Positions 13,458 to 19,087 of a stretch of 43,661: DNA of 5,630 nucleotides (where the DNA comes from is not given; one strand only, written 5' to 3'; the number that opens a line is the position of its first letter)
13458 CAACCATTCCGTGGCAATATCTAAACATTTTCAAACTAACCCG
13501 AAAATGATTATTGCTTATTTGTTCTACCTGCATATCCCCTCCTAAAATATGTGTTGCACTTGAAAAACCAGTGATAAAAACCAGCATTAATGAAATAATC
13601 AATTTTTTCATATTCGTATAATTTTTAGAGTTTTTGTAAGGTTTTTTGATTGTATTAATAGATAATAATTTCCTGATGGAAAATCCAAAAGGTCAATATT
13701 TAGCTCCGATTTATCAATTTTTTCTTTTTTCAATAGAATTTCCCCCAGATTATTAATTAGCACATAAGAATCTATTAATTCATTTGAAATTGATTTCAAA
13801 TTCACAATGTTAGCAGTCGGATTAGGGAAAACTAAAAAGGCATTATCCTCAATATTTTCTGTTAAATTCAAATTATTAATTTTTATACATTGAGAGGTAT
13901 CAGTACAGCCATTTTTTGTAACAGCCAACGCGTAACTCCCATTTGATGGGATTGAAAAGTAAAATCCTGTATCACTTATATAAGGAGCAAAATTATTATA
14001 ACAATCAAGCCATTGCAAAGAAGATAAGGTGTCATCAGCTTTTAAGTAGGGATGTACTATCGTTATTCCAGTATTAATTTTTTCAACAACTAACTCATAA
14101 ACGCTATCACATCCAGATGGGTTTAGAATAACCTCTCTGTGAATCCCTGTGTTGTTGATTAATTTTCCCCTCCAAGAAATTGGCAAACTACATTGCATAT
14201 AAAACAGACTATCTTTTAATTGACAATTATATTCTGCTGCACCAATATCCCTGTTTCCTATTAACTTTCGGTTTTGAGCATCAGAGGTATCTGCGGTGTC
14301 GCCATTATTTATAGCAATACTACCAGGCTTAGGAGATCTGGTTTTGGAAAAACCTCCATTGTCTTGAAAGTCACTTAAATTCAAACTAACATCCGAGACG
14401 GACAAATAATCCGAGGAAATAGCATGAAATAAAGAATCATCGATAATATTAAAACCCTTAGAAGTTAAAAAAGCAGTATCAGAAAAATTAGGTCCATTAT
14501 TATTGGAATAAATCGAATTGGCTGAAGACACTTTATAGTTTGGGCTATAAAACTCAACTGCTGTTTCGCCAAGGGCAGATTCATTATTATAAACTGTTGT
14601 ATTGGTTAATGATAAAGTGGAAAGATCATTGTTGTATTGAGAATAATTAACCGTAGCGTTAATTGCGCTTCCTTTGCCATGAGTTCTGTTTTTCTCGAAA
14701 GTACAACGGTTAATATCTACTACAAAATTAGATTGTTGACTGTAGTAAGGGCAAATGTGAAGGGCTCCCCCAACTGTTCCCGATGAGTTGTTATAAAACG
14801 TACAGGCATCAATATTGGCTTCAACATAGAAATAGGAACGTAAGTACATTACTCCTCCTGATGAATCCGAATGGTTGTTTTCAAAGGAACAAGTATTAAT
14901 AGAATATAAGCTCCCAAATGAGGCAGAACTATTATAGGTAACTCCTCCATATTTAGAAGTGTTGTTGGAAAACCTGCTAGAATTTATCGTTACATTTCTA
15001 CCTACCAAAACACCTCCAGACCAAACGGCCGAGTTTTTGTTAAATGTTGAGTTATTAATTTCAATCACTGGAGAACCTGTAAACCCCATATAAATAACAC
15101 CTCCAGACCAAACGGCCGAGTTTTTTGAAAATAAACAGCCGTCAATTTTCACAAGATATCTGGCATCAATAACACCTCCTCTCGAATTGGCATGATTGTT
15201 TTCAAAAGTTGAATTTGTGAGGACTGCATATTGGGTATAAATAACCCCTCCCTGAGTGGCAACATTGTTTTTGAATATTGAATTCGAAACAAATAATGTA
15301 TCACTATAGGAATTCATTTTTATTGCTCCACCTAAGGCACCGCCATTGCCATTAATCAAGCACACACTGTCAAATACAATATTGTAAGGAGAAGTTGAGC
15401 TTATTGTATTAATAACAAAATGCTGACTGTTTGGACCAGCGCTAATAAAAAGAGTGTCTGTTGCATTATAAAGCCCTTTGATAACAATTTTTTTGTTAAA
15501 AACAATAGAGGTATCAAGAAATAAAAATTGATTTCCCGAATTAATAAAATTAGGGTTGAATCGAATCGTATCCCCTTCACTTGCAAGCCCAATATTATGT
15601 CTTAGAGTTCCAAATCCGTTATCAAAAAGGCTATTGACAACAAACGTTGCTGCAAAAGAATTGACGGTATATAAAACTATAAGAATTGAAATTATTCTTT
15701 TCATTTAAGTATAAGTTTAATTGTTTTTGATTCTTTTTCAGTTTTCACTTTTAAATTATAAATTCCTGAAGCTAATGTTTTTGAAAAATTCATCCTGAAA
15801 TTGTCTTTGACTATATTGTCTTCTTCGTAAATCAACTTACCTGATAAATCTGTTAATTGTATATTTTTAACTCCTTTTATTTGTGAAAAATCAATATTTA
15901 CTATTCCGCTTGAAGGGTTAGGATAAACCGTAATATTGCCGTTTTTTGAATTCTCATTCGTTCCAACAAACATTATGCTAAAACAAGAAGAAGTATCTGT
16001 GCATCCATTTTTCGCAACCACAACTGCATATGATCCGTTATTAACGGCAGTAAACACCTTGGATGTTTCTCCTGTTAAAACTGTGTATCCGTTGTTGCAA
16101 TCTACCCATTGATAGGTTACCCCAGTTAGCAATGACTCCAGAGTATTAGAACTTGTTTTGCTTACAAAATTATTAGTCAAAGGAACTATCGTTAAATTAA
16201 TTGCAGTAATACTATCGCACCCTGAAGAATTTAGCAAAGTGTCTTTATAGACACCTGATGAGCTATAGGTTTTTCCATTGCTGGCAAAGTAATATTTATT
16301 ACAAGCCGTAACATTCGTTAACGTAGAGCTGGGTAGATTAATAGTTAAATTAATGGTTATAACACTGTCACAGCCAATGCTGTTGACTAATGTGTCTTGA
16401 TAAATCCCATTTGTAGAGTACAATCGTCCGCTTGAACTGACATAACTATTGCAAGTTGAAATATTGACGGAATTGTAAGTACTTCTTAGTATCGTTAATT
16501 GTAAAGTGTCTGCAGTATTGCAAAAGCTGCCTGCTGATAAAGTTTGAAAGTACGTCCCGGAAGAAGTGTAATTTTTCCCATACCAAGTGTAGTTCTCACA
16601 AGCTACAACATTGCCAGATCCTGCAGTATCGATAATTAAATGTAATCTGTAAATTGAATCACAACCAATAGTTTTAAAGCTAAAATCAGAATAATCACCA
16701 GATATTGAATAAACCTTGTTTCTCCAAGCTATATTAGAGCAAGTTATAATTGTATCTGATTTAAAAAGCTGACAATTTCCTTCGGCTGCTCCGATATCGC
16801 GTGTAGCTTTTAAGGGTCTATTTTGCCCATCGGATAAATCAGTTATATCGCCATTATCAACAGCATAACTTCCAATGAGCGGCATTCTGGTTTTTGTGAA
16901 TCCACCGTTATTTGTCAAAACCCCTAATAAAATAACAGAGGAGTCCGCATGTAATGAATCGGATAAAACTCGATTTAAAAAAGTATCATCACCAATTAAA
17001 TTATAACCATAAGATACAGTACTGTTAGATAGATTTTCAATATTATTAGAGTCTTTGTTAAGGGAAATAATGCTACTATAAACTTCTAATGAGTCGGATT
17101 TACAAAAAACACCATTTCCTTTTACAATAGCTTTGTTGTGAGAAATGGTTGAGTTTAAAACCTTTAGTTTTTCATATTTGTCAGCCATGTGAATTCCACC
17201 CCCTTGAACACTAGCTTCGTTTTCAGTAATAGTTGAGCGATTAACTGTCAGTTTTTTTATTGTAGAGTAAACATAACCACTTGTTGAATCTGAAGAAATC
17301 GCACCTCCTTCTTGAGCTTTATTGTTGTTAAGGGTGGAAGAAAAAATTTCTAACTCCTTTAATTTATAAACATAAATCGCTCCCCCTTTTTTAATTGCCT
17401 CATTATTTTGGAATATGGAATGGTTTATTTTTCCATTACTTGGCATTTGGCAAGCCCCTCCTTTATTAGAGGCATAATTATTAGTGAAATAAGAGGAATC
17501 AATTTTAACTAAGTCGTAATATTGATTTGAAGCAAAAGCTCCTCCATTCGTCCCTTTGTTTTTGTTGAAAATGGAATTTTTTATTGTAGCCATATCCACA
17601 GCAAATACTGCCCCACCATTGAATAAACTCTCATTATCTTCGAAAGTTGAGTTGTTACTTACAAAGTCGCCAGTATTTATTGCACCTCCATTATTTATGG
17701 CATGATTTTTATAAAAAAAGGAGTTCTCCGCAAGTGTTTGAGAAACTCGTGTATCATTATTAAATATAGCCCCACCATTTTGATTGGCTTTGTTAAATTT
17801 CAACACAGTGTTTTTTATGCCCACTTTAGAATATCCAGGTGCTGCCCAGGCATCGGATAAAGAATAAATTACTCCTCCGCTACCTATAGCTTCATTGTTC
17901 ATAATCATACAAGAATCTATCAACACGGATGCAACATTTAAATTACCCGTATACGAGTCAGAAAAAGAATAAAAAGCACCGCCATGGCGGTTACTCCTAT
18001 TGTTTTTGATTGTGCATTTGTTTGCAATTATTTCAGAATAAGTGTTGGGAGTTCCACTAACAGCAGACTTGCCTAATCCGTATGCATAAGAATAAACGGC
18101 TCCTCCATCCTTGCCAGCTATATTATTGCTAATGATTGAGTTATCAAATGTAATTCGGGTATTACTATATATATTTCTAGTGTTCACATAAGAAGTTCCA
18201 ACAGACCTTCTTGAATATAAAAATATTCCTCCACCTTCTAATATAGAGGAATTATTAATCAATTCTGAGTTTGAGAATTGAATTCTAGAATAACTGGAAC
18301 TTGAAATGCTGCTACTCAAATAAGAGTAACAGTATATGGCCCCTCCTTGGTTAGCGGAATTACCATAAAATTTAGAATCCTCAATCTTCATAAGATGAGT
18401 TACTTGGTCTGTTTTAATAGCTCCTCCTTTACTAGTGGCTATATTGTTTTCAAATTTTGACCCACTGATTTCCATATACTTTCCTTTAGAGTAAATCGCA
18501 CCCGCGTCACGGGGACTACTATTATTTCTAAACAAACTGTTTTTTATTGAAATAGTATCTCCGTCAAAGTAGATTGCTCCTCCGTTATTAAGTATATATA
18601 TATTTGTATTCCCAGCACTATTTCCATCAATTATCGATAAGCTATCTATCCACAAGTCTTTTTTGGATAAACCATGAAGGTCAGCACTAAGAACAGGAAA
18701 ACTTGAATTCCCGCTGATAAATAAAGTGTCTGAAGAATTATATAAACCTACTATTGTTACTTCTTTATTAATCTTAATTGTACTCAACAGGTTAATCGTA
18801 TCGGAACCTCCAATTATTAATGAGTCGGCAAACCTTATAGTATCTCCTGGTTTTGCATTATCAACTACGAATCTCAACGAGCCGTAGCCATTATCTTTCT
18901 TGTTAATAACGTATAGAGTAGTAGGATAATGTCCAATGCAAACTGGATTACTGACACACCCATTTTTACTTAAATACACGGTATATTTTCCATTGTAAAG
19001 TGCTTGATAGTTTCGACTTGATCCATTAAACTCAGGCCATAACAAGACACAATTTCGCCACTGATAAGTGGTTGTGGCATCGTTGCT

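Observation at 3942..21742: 17.8-kb array of seven Pmp-like beta-helix modules in six paralogous T9SS-cargo genes, function unknown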

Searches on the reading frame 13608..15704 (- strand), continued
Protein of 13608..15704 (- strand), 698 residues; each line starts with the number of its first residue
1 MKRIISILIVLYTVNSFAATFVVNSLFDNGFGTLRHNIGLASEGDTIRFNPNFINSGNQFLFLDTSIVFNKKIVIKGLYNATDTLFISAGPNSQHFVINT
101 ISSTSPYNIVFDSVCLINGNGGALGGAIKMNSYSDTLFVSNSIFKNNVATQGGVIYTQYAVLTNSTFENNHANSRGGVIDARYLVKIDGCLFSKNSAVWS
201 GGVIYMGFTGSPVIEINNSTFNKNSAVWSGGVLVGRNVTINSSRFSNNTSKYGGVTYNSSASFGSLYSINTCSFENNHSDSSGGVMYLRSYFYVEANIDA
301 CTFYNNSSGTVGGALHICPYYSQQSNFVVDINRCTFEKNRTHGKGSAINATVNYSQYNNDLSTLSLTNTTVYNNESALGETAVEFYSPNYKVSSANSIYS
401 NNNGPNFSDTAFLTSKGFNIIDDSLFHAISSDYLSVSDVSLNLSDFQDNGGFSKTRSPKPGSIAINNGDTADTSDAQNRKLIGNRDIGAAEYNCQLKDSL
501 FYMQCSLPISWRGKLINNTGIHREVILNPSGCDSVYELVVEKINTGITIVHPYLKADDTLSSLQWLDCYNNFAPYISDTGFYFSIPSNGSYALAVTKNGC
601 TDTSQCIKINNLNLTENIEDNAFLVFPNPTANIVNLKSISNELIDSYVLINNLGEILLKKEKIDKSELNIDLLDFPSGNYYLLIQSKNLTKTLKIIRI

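Call 73: find_encoding_contigs(protein=P0005, flank=10000, max_places=2)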
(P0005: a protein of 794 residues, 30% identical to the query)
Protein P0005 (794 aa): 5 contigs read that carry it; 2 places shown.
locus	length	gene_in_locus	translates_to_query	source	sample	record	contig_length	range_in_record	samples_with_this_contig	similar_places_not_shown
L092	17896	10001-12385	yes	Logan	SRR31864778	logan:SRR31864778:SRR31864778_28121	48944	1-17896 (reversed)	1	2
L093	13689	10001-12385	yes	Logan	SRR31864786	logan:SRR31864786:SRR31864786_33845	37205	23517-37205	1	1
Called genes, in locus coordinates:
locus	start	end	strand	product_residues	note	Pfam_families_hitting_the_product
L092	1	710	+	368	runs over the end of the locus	-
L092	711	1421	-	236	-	PF02698:DUF218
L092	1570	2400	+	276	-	PF05552:MS_channel_1st_1 (weak), PF00924:MS_channel_2nd, PF21082:MS_channel_3rd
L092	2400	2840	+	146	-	PF13622:4HBT_3, PF03061:4HBT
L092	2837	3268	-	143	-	-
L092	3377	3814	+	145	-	PF02416:TatA_B_E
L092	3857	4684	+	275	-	PF12833:HTH_18, PF00165:HTH_AraC (weak)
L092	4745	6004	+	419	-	PF15902:Sortilin-Vps10 (faint), PF14870:PSII_BNR, PF02012:BNR (faint), PF18962:Por_Secre_tail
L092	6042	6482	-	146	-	-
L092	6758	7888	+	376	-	PF28495:TMEM260_2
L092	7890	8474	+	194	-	PF04542:Sigma70_r2, PF08281:Sigma70_r4_2, PF04545:Sigma70_r4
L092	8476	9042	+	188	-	-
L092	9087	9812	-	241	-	PF00535:Glycos_transf_2, PF10111:Glyco_tranf_2_2, PF13641:Glyco_tranf_2_3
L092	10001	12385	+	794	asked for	PF02415:Chlam_PMP (faint), PF18962:Por_Secre_tail (faint)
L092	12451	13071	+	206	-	-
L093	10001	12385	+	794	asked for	PF02415:Chlam_PMP (faint), PF18962:Por_Secre_tail (faint)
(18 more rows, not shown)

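Call 74: find_encoding_contigs(protein=P0016, flank=10000, max_places=2)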
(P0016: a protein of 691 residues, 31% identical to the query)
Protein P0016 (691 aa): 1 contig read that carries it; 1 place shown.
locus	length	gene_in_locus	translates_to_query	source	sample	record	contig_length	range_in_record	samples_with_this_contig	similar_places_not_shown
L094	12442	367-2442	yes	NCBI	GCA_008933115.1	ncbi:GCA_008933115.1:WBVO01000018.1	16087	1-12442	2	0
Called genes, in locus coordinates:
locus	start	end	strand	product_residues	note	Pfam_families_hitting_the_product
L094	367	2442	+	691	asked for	PF13229:Beta_helix (faint), PF18962:Por_Secre_tail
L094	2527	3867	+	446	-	-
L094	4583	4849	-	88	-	-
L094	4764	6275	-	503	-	-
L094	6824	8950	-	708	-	PF01935:DUF87, PF10412:TrwB_AAD_bind (weak)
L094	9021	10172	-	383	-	PF12686:DUF3800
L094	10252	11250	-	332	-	PF04471:Mrr_cat, PF22722:NA-iREase1 (weak), PF13156:Mrr_cat_2 (weak)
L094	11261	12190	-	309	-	PF13643:DUF4145 (weak)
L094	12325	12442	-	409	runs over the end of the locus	PF17293:Arm-DNA-bind_5, PF13102:Phage_int_SAM_5, PF00589:Phage_integrase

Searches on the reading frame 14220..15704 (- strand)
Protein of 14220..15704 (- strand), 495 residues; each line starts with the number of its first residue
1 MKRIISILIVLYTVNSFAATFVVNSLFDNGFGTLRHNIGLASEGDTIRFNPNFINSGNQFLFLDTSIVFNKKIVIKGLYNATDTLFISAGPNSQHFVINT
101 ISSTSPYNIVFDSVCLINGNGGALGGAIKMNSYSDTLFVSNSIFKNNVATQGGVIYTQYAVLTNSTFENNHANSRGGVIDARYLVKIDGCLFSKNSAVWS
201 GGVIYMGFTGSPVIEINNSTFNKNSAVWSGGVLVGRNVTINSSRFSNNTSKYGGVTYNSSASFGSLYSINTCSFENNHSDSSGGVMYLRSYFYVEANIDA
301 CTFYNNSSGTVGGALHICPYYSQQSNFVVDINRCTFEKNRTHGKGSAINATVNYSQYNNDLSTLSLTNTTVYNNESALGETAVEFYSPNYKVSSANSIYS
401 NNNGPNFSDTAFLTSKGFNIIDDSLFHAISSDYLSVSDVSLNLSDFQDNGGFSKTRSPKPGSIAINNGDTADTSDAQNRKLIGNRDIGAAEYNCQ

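Call 42: search_protein_representatives(protein=window:14220-15704:-)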
Query: 495 residues. Proteins with E-value up to 0.001 (for the whole library): 9286; up to 1e-10: 2223; up to 1e-30: 203. The best 150 are listed.
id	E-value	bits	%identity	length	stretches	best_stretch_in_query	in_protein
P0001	0.0e+00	1053.0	98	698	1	1-495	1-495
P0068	8.1e-82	292.3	36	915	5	4-272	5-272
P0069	5.3e-70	253.3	38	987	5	10-315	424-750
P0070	3.1e-68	247.5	34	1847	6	6-272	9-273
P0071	1.3e-63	232.2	34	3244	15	117-343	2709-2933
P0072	2.4e-59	218.2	38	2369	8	125-316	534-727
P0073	2.5e-56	208.2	33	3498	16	118-316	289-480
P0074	8.2e-56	206.5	33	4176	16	125-316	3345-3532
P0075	1.5e-55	205.7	39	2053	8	163-317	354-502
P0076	3.3e-53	197.9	36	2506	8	19-357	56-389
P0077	6.1e-53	197.1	33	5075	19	108-304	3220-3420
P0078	8.5e-53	196.6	35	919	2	1-345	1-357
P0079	1.8e-52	195.5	33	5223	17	118-318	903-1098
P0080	1.5e-50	189.1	31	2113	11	9-331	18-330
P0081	1.7e-50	189.0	33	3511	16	117-315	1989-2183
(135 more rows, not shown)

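Call 67: search_solved_structures(query=window:14220-15704:-, max_evalue=1, show_alignments=2)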
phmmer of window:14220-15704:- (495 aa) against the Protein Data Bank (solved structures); distinct sequences matched with E-value up to 1: 0.

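Call 83: search_protein_families(library=pfam, proteins=[window:14220-15650:-], max_evalue=10)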
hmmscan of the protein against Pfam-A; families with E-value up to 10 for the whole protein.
window:14220-15650:- (477 aa): 1 family
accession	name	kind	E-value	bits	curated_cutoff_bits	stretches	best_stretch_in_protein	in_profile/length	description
PF02415.23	Chlam_PMP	-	3.6e-19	67.2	20.6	8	123-140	1-19/19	Chlamydia polymorphic membrane protein (Chlamydia_PMP) repeat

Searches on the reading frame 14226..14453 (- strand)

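Call 30: search_protein_families(library=pfam, proteins=[window:14226-14453:-], max_evalue=5)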
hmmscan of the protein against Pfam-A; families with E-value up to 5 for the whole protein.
seq(76 aa): 0 families

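Call 31: search_protein_families(library=ncbifam, proteins=[window:14226-14453:-], max_evalue=5)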
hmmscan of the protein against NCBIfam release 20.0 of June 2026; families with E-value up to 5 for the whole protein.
seq(76 aa): 1 family
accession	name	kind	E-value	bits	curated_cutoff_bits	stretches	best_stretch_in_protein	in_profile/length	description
NF041518.1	choice_anch_Q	domain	1e-08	35.3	25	1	25-76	3-58/58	choice-of-anchor Q domain-containing protein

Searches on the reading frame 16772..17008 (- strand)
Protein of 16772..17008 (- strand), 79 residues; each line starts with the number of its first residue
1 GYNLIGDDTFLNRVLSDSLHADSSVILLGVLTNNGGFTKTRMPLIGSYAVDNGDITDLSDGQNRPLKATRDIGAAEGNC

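Call 49: search_protein_families(library=ncbifam, proteins=[window:16772-17008:-], max_evalue=1)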
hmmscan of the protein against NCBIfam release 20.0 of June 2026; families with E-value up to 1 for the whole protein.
seq(79 aa): 1 family
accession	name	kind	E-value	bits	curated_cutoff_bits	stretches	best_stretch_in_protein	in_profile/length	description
NF041518.1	choice_anch_Q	domain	3.4e-10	40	25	1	27-76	3-56/58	choice-of-anchor Q domain-containing protein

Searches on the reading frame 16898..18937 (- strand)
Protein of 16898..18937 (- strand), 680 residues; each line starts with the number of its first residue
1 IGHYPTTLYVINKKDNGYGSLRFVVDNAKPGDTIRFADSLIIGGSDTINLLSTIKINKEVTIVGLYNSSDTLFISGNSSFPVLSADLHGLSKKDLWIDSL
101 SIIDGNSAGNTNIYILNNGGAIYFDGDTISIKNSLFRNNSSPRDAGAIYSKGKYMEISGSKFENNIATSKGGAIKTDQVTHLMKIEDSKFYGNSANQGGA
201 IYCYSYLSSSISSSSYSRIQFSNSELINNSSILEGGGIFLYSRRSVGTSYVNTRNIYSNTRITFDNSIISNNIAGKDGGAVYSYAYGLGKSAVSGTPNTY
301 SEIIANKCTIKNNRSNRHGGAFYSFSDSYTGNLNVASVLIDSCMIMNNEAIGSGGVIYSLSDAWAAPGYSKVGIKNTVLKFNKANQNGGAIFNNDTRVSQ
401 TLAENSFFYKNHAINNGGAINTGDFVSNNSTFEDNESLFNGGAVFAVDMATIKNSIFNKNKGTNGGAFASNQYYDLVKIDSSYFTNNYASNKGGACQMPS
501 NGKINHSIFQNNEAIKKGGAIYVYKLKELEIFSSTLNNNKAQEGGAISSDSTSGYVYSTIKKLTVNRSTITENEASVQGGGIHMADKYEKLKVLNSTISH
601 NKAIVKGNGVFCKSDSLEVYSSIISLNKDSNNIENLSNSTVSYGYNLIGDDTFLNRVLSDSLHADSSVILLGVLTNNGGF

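Call 83: search_protein_families(library=pfam, proteins=[window:16898-18937:-], max_evalue=10)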
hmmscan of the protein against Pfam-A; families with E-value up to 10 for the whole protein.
window:16898-18937:- (680 aa): 1 family
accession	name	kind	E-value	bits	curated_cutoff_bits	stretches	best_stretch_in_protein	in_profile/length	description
PF02415.23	Chlam_PMP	-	1.7e-33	111.4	20.6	14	189-203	3-18/19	Chlamydia polymorphic membrane protein (Chlamydia_PMP) repeat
